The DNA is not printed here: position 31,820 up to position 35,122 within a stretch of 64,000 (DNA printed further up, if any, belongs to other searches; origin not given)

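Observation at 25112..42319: A ~17 kb TonB-receptor-anchored locus that looks dedicated to importing and dismantling peptidoglycan peptides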

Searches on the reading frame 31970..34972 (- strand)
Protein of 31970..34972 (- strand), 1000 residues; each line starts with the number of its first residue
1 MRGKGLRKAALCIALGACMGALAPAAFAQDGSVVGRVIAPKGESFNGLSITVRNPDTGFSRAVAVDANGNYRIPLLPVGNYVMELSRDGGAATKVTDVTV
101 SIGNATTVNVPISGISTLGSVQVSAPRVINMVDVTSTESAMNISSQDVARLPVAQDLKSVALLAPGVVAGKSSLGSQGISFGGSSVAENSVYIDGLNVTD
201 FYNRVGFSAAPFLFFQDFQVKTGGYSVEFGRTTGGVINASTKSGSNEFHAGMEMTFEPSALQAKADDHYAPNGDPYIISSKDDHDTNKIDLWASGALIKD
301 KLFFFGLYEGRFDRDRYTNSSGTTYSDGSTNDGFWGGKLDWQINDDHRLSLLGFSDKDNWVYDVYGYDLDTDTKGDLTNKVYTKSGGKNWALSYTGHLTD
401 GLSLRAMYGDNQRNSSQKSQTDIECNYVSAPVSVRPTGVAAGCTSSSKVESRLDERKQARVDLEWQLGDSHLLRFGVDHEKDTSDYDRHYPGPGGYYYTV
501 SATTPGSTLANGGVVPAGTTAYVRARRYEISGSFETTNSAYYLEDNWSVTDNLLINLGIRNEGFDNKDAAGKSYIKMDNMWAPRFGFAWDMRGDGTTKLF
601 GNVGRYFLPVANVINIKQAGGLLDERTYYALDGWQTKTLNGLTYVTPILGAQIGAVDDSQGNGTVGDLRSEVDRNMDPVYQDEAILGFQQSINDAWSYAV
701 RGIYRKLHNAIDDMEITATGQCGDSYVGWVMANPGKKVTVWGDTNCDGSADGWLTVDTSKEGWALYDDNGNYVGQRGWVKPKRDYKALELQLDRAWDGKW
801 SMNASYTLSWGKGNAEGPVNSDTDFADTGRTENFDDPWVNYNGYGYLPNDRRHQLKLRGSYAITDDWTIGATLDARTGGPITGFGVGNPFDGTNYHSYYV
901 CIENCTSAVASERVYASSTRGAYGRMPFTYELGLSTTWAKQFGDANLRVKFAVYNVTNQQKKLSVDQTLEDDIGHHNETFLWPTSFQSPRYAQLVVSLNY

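Call 7: search_protein_families(library=pfam, proteins=[window:31970-34972:-], max_evalue=0.01)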
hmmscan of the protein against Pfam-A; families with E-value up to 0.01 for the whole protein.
window:31970-34972:- (1000 aa): 5 families
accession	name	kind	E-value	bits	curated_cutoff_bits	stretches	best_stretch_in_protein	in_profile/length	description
PF25183.1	OMP_b-brl_4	-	7.4e-27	94.5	30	3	326-563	147-392/838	Outer membrane beta barrel domain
PF13620.12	CarboxypepD_reg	-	1.4e-15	57.8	32.3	1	32-110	1-79/82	Carboxypeptidase regulatory-like domain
PF07715.20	Plug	-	9.1e-08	33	23.9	1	136-236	5-107/107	TonB-dependent Receptor Plug Domain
PF00593.30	TonB_dep_Rec_b-barrel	-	3.4e-05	24.3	27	1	329-956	12-436/436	TonB dependent receptor-like, beta-barrel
PF14686.12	fn3_3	-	0.0087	16.3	24.4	0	63-107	29-74/75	Polysaccharide lyase family 4, domain II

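Call 20: search_protein_families(library=ncbifam, proteins=[window:31970-34972:-], max_evalue=0.001)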
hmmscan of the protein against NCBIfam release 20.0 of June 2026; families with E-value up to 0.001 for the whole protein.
window:31970-34972:- (1000 aa): 0 families

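Call 51: search_solved_structures(query=window:31970-34972:-, max_evalue=0.001)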
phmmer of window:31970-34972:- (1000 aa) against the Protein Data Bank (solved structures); distinct sequences matched with E-value up to 0.001: 0.
